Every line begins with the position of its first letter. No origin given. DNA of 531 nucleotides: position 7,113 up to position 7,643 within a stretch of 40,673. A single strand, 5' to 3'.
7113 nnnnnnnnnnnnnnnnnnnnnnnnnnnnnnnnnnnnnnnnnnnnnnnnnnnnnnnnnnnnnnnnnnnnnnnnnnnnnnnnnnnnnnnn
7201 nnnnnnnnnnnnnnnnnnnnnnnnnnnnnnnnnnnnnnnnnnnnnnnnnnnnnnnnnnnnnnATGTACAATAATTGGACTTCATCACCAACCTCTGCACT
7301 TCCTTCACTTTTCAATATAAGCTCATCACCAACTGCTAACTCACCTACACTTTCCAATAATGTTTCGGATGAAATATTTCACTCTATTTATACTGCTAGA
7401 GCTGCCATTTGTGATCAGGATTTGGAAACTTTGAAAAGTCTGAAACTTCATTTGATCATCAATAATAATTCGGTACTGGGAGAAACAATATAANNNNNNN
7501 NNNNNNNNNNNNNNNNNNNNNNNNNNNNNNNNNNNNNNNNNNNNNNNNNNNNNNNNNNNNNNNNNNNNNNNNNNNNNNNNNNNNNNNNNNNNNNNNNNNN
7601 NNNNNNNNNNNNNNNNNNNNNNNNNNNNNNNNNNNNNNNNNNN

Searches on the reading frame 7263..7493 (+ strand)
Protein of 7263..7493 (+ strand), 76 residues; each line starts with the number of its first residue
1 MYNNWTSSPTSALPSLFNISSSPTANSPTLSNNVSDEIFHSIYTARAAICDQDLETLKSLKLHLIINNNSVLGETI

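Call 12: search_protein_families(library=pfam, proteins=[window:7263-7493:+], max_evalue=0.01)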
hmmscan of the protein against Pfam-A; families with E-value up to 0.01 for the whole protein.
window:7263-7493:+ (76 aa): 0 families

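Call 22: find_homologous_proteins(query=window:7263-7493:+, max_evalue=0.01)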
Query window:7263-7493:+ (76 aa): 1 proteins with E <= 0.01 among 22 candidates.
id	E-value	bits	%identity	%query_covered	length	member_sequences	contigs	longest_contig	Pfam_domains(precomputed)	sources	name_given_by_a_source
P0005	6.5e-41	154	100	100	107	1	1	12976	-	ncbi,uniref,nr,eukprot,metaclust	ncbi:predicted protein [Naegleria gruberi]|uniref:Predicted protein n=1 Tax=Naegleria gruberi TaxID=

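Call 24: find_encoding_contigs(protein=P0005, flank=10000, max_places=6)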
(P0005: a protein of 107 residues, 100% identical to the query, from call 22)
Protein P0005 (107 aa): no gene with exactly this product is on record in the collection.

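Call 54: search_protein_families(library=pfam, proteins=[P0005], max_evalue=0.1)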
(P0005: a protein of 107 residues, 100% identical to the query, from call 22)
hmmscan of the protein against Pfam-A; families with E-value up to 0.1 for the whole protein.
P0005 (107 aa): 2 families
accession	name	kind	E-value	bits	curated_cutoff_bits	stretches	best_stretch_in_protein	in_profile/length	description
PF12796.13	Ank_2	-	0.00079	20.4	27.3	1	48-101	36-87/90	Ankyrin repeats (3 copies)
PF13606.12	Ank_3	-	0.0079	17.1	22.3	1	73-102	2-30/30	Ankyrin repeat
